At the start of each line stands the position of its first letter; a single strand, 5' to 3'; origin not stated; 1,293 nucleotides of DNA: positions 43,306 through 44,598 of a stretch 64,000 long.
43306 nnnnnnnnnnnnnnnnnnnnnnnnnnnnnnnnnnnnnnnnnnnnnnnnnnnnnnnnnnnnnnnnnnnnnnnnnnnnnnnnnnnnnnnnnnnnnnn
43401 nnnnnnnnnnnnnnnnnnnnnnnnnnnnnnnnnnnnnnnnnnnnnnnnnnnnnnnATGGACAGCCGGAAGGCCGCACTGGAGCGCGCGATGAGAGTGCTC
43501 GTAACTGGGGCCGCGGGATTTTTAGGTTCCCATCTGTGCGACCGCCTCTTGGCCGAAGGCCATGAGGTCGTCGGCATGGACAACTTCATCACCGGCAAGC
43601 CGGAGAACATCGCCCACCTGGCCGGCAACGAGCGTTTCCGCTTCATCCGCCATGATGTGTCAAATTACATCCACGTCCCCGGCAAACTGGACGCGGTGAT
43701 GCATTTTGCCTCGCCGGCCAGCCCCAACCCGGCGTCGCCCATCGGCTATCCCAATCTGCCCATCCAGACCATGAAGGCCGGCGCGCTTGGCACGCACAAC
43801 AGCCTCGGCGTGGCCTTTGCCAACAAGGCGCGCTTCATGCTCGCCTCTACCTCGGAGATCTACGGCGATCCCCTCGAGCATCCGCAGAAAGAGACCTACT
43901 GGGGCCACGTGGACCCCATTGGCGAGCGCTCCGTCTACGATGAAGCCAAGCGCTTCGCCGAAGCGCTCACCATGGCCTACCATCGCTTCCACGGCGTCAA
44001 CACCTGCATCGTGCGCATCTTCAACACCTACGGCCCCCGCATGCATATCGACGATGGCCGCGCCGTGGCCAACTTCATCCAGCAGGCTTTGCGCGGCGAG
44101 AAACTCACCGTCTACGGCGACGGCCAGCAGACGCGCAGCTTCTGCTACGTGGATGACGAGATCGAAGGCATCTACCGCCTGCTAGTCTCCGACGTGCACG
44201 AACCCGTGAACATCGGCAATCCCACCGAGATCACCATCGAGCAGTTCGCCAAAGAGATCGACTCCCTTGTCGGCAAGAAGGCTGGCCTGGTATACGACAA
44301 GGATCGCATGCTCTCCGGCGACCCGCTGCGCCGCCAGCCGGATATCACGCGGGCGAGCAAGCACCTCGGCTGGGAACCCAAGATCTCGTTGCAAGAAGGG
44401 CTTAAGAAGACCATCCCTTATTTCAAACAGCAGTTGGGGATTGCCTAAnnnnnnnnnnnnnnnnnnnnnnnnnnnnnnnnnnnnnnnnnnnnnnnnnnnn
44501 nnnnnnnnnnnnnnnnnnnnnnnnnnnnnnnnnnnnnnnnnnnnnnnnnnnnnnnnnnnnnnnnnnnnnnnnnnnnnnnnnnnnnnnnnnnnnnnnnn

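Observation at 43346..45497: uxs-[GIY-YIG unit]-gtrA behaves as a ~2-kb cassette bracketed by remnants of a diverged resident allele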

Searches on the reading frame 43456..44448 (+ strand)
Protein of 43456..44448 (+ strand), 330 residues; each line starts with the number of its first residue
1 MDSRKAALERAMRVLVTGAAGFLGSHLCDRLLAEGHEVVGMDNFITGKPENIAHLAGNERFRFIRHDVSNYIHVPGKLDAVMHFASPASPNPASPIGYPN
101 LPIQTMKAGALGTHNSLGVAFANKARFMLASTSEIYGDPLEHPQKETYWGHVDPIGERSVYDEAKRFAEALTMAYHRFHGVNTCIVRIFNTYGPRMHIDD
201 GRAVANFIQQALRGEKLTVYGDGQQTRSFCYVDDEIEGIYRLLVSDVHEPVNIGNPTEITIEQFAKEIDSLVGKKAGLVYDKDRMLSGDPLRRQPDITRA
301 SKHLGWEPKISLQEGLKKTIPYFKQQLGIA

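Call 11: search_protein_families(library=pfam, proteins=[window:43489-44448:+], max_evalue=0.01)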
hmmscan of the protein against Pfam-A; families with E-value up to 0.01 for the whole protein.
window:43489-44448:+ (319 aa): 7 families
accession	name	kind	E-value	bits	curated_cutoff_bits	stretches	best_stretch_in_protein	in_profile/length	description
PF16363.11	GDP_Man_Dehyd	-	8.4e-52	177.1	27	1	4-308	1-332/332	GDP-mannose 4,6 dehydratase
PF01370.27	Epimerase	-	2.2e-47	162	20.9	1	3-243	1-240/240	NAD dependent epimerase/dehydratase family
PF01073.25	3Beta_HSD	-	1.1e-09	38.2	22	1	4-222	1-219/280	3-beta hydroxysteroid dehydrogenase/isomerase family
PF07993.18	NAD_binding_4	-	0.0001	22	20.1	0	5-26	1-22/258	Male sterility protein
PF04321.23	RmlD_sub_bind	-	0.00011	21.9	27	0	1-32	1-32/287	RmlD substrate binding domain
PF02719.21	Polysacc_synt_2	-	0.00051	19.7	20.2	0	3-25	1-23/293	Polysaccharide biosynthesis protein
PF00106.31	adh_short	-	0.0012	18.8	26.6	1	3-60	3-61/195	short chain dehydrogenase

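Call 14: find_homologous_proteins(query=window:43489-44448:+, max_evalue=1e-100)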
Query window:43489-44448:+ (319 aa): 7960 proteins with E <= 1e-100 among 8000 candidates; the best 120 are listed.
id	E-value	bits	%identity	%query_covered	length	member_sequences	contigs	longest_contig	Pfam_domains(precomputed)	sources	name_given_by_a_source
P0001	1.7e-200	683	92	100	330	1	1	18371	PF16363.12,PF01073.26,PF01370.28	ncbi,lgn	ncbi:MAG: UDP-glucuronic acid decarboxylase family protein [Anaerolineales bacterium]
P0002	1.2e-199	680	91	100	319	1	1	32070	PF04321.24,PF16363.12,PF01073.26,PF01370.28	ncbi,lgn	-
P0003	2.9e-198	676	90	100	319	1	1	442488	PF04321.24,PF16363.12,PF01073.26,PF01370.28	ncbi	ncbi:MAG: UDP-glucuronic acid decarboxylase family protein [Anaerolineales bacterium]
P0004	1.9e-195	667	90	100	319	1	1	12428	PF16363.12,PF01073.26,PF01370.28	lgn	-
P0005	2.2e-195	666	88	100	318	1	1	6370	PF04321.24,PF16363.12,PF01073.26,PF01370.28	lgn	-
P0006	1.6e-194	664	90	100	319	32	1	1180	PF16363.12,PF01073.26,PF01370.28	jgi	jgi:dTDP-glucose 4,6-dehydratase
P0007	3.8e-194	662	88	100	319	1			PF04321.24,PF16363.12,PF01073.26,PF01370.28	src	-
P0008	4.6e-194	662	90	99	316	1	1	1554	PF16363.12,PF01073.26,PF01370.28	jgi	jgi:dTDP-glucose 4,6-dehydratase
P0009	9.6e-194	661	90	100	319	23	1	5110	PF04321.24,PF16363.12,PF01073.26,PF01370.28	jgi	jgi:dTDP-glucose 4,6-dehydratase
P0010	1.3e-193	661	87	100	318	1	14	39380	PF16363.12,PF01073.26,PF01370.28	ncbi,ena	-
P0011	1.4e-193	660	86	100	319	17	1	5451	PF16363.12,PF01073.26,PF01370.28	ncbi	-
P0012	1.8e-193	660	87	100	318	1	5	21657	PF16363.12,PF01073.26,PF01370.28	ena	-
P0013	2.1e-193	660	88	100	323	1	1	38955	PF04321.24,PF16363.12,PF01073.26,PF01370.28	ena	-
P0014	2.4e-193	660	87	100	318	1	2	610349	PF04321.24,PF16363.12,PF01073.26,PF01370.28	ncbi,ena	-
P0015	1.4e-192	657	87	100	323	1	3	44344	PF04321.24,PF16363.12,PF01073.26,PF01370.28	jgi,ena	-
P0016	1.9e-192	657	87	100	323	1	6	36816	PF04321.24,PF16363.12,PF01073.26,PF01370.28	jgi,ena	-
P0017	2.5e-192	656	88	100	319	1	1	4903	PF04321.24,PF16363.12,PF01073.26,PF01370.28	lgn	-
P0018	3.0e-192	656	88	100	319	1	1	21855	PF04321.24,PF16363.12,PF01073.26,PF01370.28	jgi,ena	-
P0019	9.2e-192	655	87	100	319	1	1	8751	PF04321.24,PF16363.12,PF01073.26,PF01370.28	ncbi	-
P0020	9.7e-192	654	87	100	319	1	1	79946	PF04321.24,PF16363.12,PF01073.26,PF01370.28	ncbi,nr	ncbi:MAG: SDR family oxidoreductase [Anaerolineales bacterium]|nr:SDR family oxidoreductase [Anaerol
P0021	1.3e-191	654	87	100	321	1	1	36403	PF04321.24,PF16363.12,PF01073.26,PF01370.28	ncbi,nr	ncbi:MAG TPA: UDP-glucuronic acid decarboxylase family protein [Anaerolineales bacterium]|nr:UDP-glu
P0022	1.3e-191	654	87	100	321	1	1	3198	PF04321.24,PF16363.12,PF01073.26,PF01370.28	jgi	-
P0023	1.3e-191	654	87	100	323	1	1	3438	PF04321.24,PF16363.12,PF01073.26,PF01370.28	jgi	-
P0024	1.3e-191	654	87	100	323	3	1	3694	PF16363.12,PF01073.26,PF01370.28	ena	-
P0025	2.5e-191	653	88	100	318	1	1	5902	PF04321.24,PF16363.12,PF01073.26,PF01370.28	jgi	jgi:dTDP-glucose 4,6-dehydratase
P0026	2.5e-191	653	87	100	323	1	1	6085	PF16363.12,PF01073.26,PF01370.28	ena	-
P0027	3.5e-191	653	86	100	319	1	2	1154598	PF04321.24,PF16363.12,PF02719.22,PF01073.26,PF01370.28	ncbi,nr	ncbi:MAG: SDR family oxidoreductase [Anaerolineales bacterium]|nr:SDR family oxidoreductase [Anaerol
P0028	4.9e-191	652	88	100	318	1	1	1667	PF16363.12,PF01073.26,PF01370.28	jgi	jgi:dTDP-glucose 4,6-dehydratase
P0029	8.6e-191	651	87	100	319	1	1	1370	PF04321.24,PF16363.12,PF01073.26,PF01370.28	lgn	-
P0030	2.2e-190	650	87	100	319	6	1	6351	PF04321.24,PF16363.12,PF01073.26,PF01370.28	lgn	-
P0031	5.9e-190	649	87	100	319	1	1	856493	PF04321.24,PF16363.12,PF01073.26,PF01370.28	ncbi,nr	ncbi:MAG: SDR family oxidoreductase [Anaerolineales bacterium]|nr:SDR family oxidoreductase [Anaerol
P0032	6.0e-190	649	86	100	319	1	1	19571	PF04321.24,PF16363.12,PF02719.22,PF01073.26,PF01370.28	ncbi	-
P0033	6.1e-190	649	86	100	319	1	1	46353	PF04321.24,PF16363.12,PF02719.22,PF01073.26,PF01370.28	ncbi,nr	ncbi:MAG: SDR family oxidoreductase [Anaerolineales bacterium]|nr:SDR family oxidoreductase [Anaerol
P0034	1.5e-189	647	87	100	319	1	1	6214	PF04321.24,PF16363.12,PF01073.26,PF01370.28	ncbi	-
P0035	1.6e-189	647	87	99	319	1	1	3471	PF04321.24,PF16363.12,PF02719.22,PF01073.26,PF01370.28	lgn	-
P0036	2.3e-189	647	87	100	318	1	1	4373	PF04321.24,PF16363.12,PF01073.26,PF01370.28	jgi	jgi:dTDP-glucose 4,6-dehydratase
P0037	3.5e-189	646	86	99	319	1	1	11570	PF04321.24,PF16363.12,PF02719.22,PF01073.26,PF01370.28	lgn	-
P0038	4.3e-189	646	86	100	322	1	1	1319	PF16363.12,PF01073.26,PF01370.28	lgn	-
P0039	7.3e-189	645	87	100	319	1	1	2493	PF04321.24,PF16363.12,PF01073.26,PF01370.28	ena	-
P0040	1.2e-188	644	87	99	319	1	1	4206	PF04321.24,PF16363.12,PF01073.26,PF01370.28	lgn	-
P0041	3.7e-188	643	86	100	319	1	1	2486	PF04321.24,PF16363.12,PF01073.26,PF01370.28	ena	-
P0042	1.3e-187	641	86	100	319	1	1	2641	PF04321.24,PF16363.12,PF01073.26,PF01370.28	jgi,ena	jgi:dTDP-glucose 4,6-dehydratase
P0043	4.8e-187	639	86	100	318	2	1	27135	PF04321.24,PF16363.12,PF01073.26,PF07993.19,PF01370.28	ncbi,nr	ncbi:MAG: SDR family oxidoreductase [Chloroflexi bacterium]|nr:SDR family oxidoreductase [Chloroflex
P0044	2.0e-185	634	85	100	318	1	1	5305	PF04321.24,PF16363.12,PF01073.26,PF01370.28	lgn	-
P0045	4.8e-185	632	85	99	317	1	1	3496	PF04321.24,PF16363.12,PF01073.26,PF01370.28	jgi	jgi:dTDP-glucose 4,6-dehydratase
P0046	1.8e-182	624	84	100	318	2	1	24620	PF04321.24,PF16363.12,PF01073.26,PF01370.28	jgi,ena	-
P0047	2.7e-181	620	83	99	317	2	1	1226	PF04321.24,PF16363.12,PF01073.26,PF01370.28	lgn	-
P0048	4.5e-181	619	83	100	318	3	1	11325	PF04321.24,PF16363.12,PF01073.26,PF01370.28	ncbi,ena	-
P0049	8.9e-181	618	83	100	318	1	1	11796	PF04321.24,PF16363.12,PF01073.26,PF01370.28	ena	-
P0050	5.1e-180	616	82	100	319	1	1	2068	PF04321.24,PF16363.12,PF01073.26,PF01370.28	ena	-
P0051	1.3e-176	605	82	99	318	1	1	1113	PF04321.24,PF16363.12,PF01073.26,PF01370.28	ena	-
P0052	2.7e-176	604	82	98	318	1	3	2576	PF04321.24,PF16363.12,PF01073.26,PF01370.28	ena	-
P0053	9.4e-176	602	81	100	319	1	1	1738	PF16363.12,PF01073.26,PF01370.28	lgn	-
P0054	9.5e-176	602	80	99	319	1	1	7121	PF16363.12,PF01073.26,PF01370.28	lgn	-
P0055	1.1e-175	602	88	91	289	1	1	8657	PF16363.12,PF01370.28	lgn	-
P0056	4.6e-175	600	81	100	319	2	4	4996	PF04321.24,PF16363.12,PF01073.26,PF01370.28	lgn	-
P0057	8.4e-175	599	82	98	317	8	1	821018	PF04321.24,PF16363.12,PF01073.26,PF07993.19,PF01370.28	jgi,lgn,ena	-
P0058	1.1e-173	595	82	99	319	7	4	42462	PF04321.24,PF16363.12,PF01073.26,PF01370.28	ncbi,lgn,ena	-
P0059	2.8e-173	594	79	99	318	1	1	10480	PF04321.24,PF16363.12,PF01073.26,PF01370.28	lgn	-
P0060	1.1e-172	592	79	99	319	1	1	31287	PF16363.12,PF01073.26,PF01370.28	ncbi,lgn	-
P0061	1.4e-172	591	79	100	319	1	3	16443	PF04321.24,PF16363.12,PF01073.26,PF07993.19,PF01370.28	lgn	-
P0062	1.8e-172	591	80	100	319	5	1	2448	PF16363.12,PF01073.26,PF07993.19,PF01370.28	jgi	jgi:dTDP-glucose 4,6-dehydratase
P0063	2.0e-172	591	79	100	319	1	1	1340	PF04321.24,PF16363.12,PF01073.26,PF07993.19,PF01370.28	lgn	-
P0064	2.5e-172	591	79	99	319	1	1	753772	PF16363.12,PF01073.26,PF01370.28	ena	-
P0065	1.0e-171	589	79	100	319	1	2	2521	PF04321.24,PF16363.12,PF02719.22,PF01073.26,PF07993.19,PF01370.28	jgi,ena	-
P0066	1.3e-171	588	79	99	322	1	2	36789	PF04321.24,PF16363.12,PF02719.22,PF01073.26,PF01370.28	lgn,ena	-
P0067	1.8e-171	588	79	100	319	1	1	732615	PF04321.24,PF16363.12,PF02719.22,PF01073.26,PF07993.19,PF01370.28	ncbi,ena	-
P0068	7.0e-171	586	78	100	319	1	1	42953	PF04321.24,PF16363.12,PF02719.22,PF01073.26,PF07993.19,PF01370.28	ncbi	-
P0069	7.9e-171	586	79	99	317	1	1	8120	PF04321.24,PF16363.12,PF02719.22,PF01073.26,PF07993.19,PF01370.28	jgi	jgi:dTDP-glucose 4,6-dehydratase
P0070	1.8e-170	585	79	99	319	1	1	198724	PF16363.12,PF02719.22,PF01073.26,PF01370.28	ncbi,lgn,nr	ncbi:MAG: SDR family oxidoreductase [Anaerolineales bacterium]|nr:SDR family oxidoreductase [Anaerol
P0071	2.5e-170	584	78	100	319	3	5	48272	PF04321.24,PF16363.12,PF02719.22,PF01073.26,PF07993.19,PF01370.28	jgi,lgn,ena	jgi:dTDP-glucose 4,6-dehydratase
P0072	4.0e-170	583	78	100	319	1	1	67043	PF04321.24,PF16363.12,PF02719.22,PF01073.26,PF01370.28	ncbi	-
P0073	4.9e-170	583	78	100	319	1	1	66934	PF16363.12,PF02719.22,PF01073.26,PF07993.19,PF01370.28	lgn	-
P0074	9.1e-170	582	77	100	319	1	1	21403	PF04321.24,PF16363.12,PF01073.26,PF07993.19,PF01370.28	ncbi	-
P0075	1.3e-169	582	79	100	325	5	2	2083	PF04321.24,PF16363.12,PF02719.22,PF01073.26,PF01370.28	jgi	jgi:dTDP-glucose 4,6-dehydratase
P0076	1.3e-169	582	77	100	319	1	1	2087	PF04321.24,PF16363.12,PF01073.26,PF07993.19,PF01370.28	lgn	-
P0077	1.6e-169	582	79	99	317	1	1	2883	PF04321.24,PF16363.12,PF02719.22,PF01073.26,PF01370.28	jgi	jgi:dTDP-glucose 4,6-dehydratase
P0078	1.6e-169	581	78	100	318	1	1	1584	PF04321.24,PF16363.12,PF02719.22,PF01073.26,PF01370.28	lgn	-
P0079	1.8e-169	581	77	100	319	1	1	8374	PF04321.24,PF16363.12,PF02719.22,PF01073.26,PF01370.28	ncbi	-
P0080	2.7e-169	581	78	100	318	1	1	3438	PF04321.24,PF16363.12,PF02719.22,PF01073.26,PF01370.28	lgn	-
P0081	3.6e-169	580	79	99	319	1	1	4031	PF04321.24,PF16363.12,PF02719.22,PF01073.26,PF01370.28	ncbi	ncbi:MAG: SDR family oxidoreductase [Chloroflexota bacterium]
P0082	3.7e-169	580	78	100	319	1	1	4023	PF04321.24,PF16363.12,PF02719.22,PF01073.26,PF07993.19,PF01370.28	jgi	jgi:dTDP-glucose 4,6-dehydratase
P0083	3.7e-169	580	78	100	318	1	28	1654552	PF16363.12,PF02719.22,PF01073.26,PF01370.28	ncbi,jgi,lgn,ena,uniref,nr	ncbi:UDP-glucuronic acid decarboxylase family protein [Thermanaerothrix sp.]|jgi:dTDP-glucose 4,6-de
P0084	4.5e-169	580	78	100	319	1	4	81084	PF04321.24,PF16363.12,PF02719.22,PF01073.26,PF07993.19,PF01370.28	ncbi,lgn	-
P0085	6.2e-169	580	77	100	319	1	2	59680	PF04321.24,PF16363.12,PF01073.26,PF07993.19,PF01370.28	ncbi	-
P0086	8.1e-169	579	78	100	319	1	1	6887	PF04321.24,PF16363.12,PF02719.22,PF01073.26,PF07993.19,PF01370.28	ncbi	-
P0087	8.1e-169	579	79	100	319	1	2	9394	PF16363.12,PF02719.22,PF01073.26,PF01370.28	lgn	-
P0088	1.2e-168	579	79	99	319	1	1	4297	PF04321.24,PF16363.12,PF02719.22,PF01073.26,PF01370.28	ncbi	-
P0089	1.2e-168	579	77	100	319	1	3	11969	PF04321.24,PF16363.12,PF01073.26,PF01370.28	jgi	jgi:dTDP-glucose 4,6-dehydratase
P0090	1.3e-168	578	78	100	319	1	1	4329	PF16363.12,PF02719.22,PF01073.26,PF01370.28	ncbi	-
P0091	1.4e-168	578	79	100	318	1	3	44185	PF04321.24,PF16363.12,PF02719.22,PF01073.26,PF01370.28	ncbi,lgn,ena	-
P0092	1.5e-168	578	78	100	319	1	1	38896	PF04321.24,PF16363.12,PF02719.22,PF01073.26,PF01370.28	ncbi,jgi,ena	-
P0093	1.8e-168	578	78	100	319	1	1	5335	PF16363.12,PF02719.22,PF01073.26,PF07993.19,PF01370.28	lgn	-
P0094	2.3e-168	578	76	100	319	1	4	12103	PF04321.24,PF16363.12,PF02719.22,PF01073.26,PF07993.19,PF01370.28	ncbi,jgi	jgi:dTDP-glucose 4,6-dehydratase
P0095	2.3e-168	578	77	100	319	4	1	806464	PF04321.24,PF16363.12,PF01073.26,PF01370.28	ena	-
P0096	2.6e-168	578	78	100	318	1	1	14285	PF04321.24,PF16363.12,PF02719.22,PF01073.26,PF01370.28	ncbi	-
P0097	3.1e-168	577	76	100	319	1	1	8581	PF04321.24,PF16363.12,PF02719.22,PF01073.26,PF01370.28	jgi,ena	-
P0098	3.3e-168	577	78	100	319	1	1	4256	PF04321.24,PF16363.12,PF02719.22,PF01073.26,PF07993.19,PF01370.28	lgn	-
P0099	4.3e-168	577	76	100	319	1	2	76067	PF04321.24,PF16363.12,PF02719.22,PF01073.26,PF07993.19,PF01370.28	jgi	jgi:dTDP-glucose 4,6-dehydratase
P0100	4.3e-168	577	77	100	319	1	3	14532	PF04321.24,PF16363.12,PF01073.26,PF01370.28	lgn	-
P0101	4.4e-168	577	78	100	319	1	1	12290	PF16363.12,PF01073.26,PF01370.28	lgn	-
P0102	4.6e-168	577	78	100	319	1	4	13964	PF04321.24,PF16363.12,PF02719.22,PF01073.26,PF07993.19,PF01370.28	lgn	-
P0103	5.0e-168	577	78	100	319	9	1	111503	PF04321.24,PF16363.12,PF01073.26,PF01370.28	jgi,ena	jgi:dTDP-glucose 4,6-dehydratase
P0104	5.1e-168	577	78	99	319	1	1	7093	PF04321.24,PF16363.12,PF02719.22,PF01073.26,PF07993.19,PF01370.28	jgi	jgi:dTDP-glucose 4,6-dehydratase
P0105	5.4e-168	576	77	100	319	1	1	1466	PF04321.24,PF16363.12,PF02719.22,PF01073.26,PF01370.28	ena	-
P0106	5.8e-168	576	77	99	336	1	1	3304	PF04321.24,PF16363.12,PF02719.22,PF01073.26,PF07993.19,PF01370.28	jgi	jgi:dTDP-glucose 4,6-dehydratase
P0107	6.7e-168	576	78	100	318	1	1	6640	PF16363.12,PF02719.22,PF01073.26,PF01370.28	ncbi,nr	ncbi:MAG: SDR family oxidoreductase [Thermanaerothrix sp.]|nr:SDR family oxidoreductase [Thermanaero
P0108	7.3e-168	576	78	100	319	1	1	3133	PF16363.12,PF02719.22,PF01073.26,PF07993.19,PF01370.28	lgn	-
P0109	7.3e-168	576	78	100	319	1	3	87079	PF04321.24,PF16363.12,PF02719.22,PF01073.26,PF07993.19,PF01370.28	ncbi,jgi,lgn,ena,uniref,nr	ncbi:UDP-glucuronic acid decarboxylase family protein [Bellilinea sp.]|uniref:UDP-glucuronic acid de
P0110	7.4e-168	576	77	100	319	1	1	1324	PF16363.12,PF02719.22,PF01073.26,PF07993.19,PF01370.28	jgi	jgi:dTDP-glucose 4,6-dehydratase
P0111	7.4e-168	576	78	100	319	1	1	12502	PF16363.12,PF02719.22,PF01073.26,PF07993.19,PF01370.28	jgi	-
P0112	7.6e-168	576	76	100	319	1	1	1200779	PF04321.24,PF16363.12,PF02719.22,PF01073.26,PF07993.19,PF01370.28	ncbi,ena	-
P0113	7.7e-168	576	78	100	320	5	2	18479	PF04321.24,PF16363.12,PF01073.26,PF07993.19,PF01370.28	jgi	jgi:dTDP-glucose 4,6-dehydratase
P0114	7.9e-168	576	77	99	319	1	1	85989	PF04321.24,PF16363.12,PF02719.22,PF01073.26,PF07993.19,PF01370.28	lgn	-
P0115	8.3e-168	576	78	100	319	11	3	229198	PF16363.12,PF02719.22,PF01073.26,PF07993.19,PF01370.28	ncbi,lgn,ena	-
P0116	9.2e-168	576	77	100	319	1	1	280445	PF04321.24,PF16363.12,PF02719.22,PF01073.26,PF07993.19,PF01370.28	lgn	-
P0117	9.5e-168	576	77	100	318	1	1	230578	PF04321.24,PF16363.12,PF02719.22,PF01073.26,PF01370.28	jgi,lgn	-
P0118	9.5e-168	576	78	100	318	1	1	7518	PF04321.24,PF16363.12,PF02719.22,PF01073.26,PF01370.28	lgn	-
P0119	1.0e-167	576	78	100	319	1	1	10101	PF16363.12,PF02719.22,PF01073.26,PF07993.19,PF01370.28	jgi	-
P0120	1.0e-167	576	77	99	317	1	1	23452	PF04321.24,PF16363.12,PF02719.22,PF01073.26,PF01370.28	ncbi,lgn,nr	ncbi:MAG: SDR family oxidoreductase [Anaerolineales bacterium]|nr:SDR family oxidoreductase [Anaerol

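Call 17: find_encoding_contigs(protein=P0001, flank=6000, max_places=4)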
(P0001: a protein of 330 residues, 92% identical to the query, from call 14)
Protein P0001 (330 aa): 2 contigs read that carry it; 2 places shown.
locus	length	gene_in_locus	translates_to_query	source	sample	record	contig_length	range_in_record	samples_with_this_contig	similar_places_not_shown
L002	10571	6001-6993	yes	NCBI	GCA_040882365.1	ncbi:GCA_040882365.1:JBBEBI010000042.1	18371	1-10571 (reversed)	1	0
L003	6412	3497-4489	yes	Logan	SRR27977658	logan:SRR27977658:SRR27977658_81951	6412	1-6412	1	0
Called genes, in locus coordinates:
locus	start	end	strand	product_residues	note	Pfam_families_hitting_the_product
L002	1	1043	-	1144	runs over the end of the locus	PF13231:PMT_2, PF08450:SGL (faint), PF25021:TEN_NHL (faint), PF01436:NHL, PF13449:Phytase-like (faint), PF24684:Vgb_lyase (faint), PF01436:NHL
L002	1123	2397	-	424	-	PF01306:LacY_symp (weak), PF07690:MFS_1, PF12832:MFS_1_like, PF00083:Sugar_tr (weak), PF05977:MFS_3 (weak), PF07690:MFS_1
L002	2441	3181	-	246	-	PF01479:S4, PF00849:PseudoU_synth_2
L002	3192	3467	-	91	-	PF22278:DUF6958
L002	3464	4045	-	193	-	PF04079:SMC_ScpB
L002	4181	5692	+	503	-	PF03990:DUF348 (weak), PF07501:G5, PF00930:DPPIV_N (faint), PF26549:Tricorn_N (faint), PF07676:PD40 (faint)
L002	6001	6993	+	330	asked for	PF01073:3Beta_HSD, PF01370:Epimerase, PF16363:GDP_Man_Dehyd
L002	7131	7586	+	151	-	PF04138:GtrA_DPMS_TM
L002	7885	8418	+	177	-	-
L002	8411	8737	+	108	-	PF12840:HTH_20 (weak), PF01022:HTH_5 (weak), PF13601:HTH_34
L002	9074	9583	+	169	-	PF03061:4HBT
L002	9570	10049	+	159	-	PF00581:Rhodanese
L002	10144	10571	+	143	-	PF03602:Cons_hypoth95, PF05175:MTS (weak)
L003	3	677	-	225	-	?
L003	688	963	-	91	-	PF22278:DUF6958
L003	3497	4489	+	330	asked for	PF01073:3Beta_HSD, PF01370:Epimerase, PF16363:GDP_Man_Dehyd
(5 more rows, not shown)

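Call 18: find_encoding_contigs(protein=P0003, flank=6000, max_places=4)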
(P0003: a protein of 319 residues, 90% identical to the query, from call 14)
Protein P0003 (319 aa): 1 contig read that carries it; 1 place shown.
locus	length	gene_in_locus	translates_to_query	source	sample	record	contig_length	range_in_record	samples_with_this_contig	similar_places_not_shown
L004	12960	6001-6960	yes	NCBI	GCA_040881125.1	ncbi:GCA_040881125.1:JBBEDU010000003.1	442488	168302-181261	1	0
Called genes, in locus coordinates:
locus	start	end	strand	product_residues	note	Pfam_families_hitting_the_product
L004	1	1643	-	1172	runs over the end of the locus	PF13231:PMT_2, PF25021:TEN_NHL (faint), PF01436:NHL, PF08450:SGL (weak), PF01436:NHL (weak)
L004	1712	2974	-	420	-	PF07690:MFS_1, PF00083:Sugar_tr, PF05977:MFS_3, PF07690:MFS_1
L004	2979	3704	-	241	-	PF01479:S4, PF00849:PseudoU_synth_2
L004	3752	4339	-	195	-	PF04079:SMC_ScpB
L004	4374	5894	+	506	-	PF03990:DUF348 (weak), PF07501:G5, PF00930:DPPIV_N (faint), PF26549:Tricorn_N (faint), PF26550:Tricorn_2nd (faint)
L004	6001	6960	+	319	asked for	PF01073:3Beta_HSD, PF01370:Epimerase, PF04321:RmlD_sub_bind (faint), PF16363:GDP_Man_Dehyd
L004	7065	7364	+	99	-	PF01541:GIY-YIG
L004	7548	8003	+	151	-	PF04138:GtrA_DPMS_TM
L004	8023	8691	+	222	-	-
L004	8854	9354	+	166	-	PF03061:4HBT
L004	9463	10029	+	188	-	PF03602:Cons_hypoth95, PF05175:MTS (weak), PF13649:Methyltransf_25 (weak)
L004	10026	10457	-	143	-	PF00903:Glyoxalase (weak), PF18029:Glyoxalase_6 (weak)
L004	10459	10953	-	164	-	PF00293:NUDIX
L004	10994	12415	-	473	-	PF01116:F_bP_aldolase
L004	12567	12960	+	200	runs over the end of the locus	-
